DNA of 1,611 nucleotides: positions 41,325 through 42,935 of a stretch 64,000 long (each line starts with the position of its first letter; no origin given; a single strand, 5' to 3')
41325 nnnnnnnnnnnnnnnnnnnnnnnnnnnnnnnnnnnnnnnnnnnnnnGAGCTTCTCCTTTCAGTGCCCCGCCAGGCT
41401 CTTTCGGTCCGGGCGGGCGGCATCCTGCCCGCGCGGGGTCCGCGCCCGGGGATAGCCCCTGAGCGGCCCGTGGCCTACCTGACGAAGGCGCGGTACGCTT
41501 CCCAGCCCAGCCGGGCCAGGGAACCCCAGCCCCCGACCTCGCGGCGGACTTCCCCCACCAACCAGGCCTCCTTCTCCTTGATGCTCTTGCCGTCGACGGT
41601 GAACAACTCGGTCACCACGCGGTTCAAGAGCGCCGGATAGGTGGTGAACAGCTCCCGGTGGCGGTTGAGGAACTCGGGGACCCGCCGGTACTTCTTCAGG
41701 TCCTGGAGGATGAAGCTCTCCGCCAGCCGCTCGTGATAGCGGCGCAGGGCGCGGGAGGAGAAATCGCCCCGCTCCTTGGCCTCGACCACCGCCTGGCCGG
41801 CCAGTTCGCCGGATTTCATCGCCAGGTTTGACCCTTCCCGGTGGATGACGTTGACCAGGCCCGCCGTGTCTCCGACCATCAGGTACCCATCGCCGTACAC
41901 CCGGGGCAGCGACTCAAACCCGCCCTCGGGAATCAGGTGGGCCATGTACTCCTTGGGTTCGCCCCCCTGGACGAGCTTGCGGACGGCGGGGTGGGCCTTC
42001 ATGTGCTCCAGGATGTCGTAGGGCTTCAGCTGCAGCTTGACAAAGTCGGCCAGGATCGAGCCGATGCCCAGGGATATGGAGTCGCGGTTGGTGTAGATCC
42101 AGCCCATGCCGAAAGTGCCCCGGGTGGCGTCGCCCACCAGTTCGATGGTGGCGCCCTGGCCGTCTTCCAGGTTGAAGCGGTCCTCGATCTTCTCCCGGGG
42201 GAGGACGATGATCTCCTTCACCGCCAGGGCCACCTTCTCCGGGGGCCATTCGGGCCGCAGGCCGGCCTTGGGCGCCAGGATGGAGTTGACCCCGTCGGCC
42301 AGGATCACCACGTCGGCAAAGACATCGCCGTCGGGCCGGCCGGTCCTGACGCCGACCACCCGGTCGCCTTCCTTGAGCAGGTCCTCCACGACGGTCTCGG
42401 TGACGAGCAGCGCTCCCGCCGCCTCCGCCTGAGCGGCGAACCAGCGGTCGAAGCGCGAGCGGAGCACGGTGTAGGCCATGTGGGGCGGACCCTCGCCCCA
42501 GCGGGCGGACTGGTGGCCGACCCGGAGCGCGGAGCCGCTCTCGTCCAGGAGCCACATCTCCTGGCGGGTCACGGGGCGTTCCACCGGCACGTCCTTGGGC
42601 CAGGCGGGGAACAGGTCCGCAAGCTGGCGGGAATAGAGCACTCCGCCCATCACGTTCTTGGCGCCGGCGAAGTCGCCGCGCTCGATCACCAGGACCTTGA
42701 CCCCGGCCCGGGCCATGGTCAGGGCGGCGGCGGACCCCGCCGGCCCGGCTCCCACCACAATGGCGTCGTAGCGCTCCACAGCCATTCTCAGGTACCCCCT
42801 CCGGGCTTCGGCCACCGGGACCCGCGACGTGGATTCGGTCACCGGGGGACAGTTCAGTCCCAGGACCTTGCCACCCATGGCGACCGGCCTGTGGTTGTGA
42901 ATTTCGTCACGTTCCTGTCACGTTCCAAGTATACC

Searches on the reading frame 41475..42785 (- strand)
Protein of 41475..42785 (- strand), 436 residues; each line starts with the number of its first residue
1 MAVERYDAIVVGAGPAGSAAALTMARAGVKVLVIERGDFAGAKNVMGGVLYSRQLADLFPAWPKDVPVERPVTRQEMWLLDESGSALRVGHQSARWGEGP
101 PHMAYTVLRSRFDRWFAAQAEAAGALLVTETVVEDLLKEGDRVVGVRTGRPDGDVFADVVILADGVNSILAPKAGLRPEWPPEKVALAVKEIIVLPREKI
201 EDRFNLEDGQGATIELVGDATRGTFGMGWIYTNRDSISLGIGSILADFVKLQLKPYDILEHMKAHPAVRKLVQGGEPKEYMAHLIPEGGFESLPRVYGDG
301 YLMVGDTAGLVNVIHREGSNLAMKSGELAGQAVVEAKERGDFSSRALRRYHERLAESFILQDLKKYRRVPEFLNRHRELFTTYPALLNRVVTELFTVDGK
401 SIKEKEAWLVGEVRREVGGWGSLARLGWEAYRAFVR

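Call 3: search_protein_families(library=pfam, proteins=[window:41475-42785:-], max_evalue=0.01)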
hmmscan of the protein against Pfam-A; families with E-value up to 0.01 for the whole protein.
window:41475-42785:- (436 aa): 13 families
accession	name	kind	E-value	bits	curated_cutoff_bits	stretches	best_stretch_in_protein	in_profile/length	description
PF01266.30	DAO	-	6e-16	59.4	27.9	2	7-53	1-49/353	FAD dependent oxidoreductase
PF12831.13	FAD_oxidored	-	2.5e-12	47.2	27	1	7-164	1-144/416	FAD dependent oxidoreductase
PF01494.25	FAD_binding_3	-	1.1e-11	45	22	1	6-178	2-171/349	FAD binding domain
PF01134.28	GIDA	-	9.8e-09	35.2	22.1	1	7-166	1-150/391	Glucose inhibited division protein A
PF03486.20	HI0933_like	-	7.3e-08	32.6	50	1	7-48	2-43/244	HI0933-like protein Rossmann domain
PF01946.23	Thi4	-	8e-08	32.2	26.2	1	6-53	18-66/235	Thi4 family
PF00890.30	FAD_binding_2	-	1e-07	32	20.4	1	7-41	1-35/414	FAD binding domain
PF07992.20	Pyr_redox_2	-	1.1e-07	32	26.1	1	6-46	1-37/291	Pyridine nucleotide-disulphide oxidoreductase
PF13450.12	NAD_binding_8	-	1.1e-06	29.3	21.9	1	10-41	1-32/68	NAD(P)-binding Rossmann-like domain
PF21162.3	ETFQO_UQ-bd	-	8.2e-05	23.5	27.7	1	222-283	31-94/96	ETF-QO, ubiquinone-binding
PF13738.12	Pyr_redox_3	-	0.00017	21.4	30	1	9-38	1-31/305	Pyridine nucleotide-disulphide oxidoreductase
PF04820.20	Trp_halogenase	-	0.00039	19.8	21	0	100-174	148-221/458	Tryptophan halogenase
PF00070.33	Pyr_redox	-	0.00064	20.6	22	0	8-38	2-32/82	Pyridine nucleotide-disulphide oxidoreductase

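Call 4: search_protein_families(library=ncbifam, proteins=[window:41475-42785:-], max_evalue=0.01)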
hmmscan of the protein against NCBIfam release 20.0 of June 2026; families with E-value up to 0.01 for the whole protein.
window:41475-42785:- (436 aa): 123 families (the best 25 are shown)
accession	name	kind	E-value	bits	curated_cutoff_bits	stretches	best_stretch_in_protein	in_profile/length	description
NF007450.0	PRK10015.1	subfamily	1.6e-108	363.2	466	1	1-412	1-409/429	FAD-dependent oxidoreductase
NF007542.0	PRK10157.1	subfamily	6.9e-99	331.4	610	1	4-401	4-397/428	FAD-dependent oxidoreductase FixC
TIGR02032.1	GG-red-SF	subfamily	6.6e-38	131.1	158.8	1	6-333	1-297/297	geranylgeranyl reductase family protein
TIGR02023.1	BchP-ChlP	subfamily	1.6e-27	96.5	343.3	1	6-358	1-321/388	geranylgeranyl diphosphate reductase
NF041160.1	DGGPL_Thplmales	equivalog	6.8e-22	77.9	780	1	4-365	2-342/396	digeranylgeranylglycerophospholipid reductase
TIGR02028.1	ChlP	equivalog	1.4e-20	73.4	505.3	1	9-358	4-331/398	geranylgeranyl reductase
NF041080.1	DGGGPL_reductase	equivalog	2e-20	73.1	580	1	5-353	1-331/447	digeranylgeranylglycerophospholipid reductase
NF045655.1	MkRedMenJ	equivalog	2.4e-18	66.3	700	1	5-374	4-353/406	menaquinone reductase MenJ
NF004834.1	PRK06185.1-3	subfamily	3e-16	59.3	500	2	126-178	126-180/420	FAD-dependent oxidoreductase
NF004833.1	PRK06185.1-1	subfamily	5.1e-16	58.4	488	2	118-179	115-177/403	FAD-dependent oxidoreductase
NF004835.0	PRK06185.1-4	equivalog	7.2e-13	48.1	601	2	6-36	11-41/411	FAD-dependent oxidoreductase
NF041385.1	Dggglyphlred_Halo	equivalog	2.3e-12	46.2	700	2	110-347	95-329/405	digeranylgeranylglycerophospholipid reductase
NF049967.1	QhpG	equivalog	1.7e-10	40.4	240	1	9-175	2-146/423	flavin-dependent monooxygenase QhpG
NF003585.0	PRK05249.1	equivalog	2.4e-09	36.3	465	1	4-55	5-56/464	Si-specific NAD(P)(+) transhydrogenase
NF033113.0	halo_ClmS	equivalog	2.6e-09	36.1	900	1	8-231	5-216/570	chloramphenicol-biosynthetic FADH2-dependent halogenase CmlS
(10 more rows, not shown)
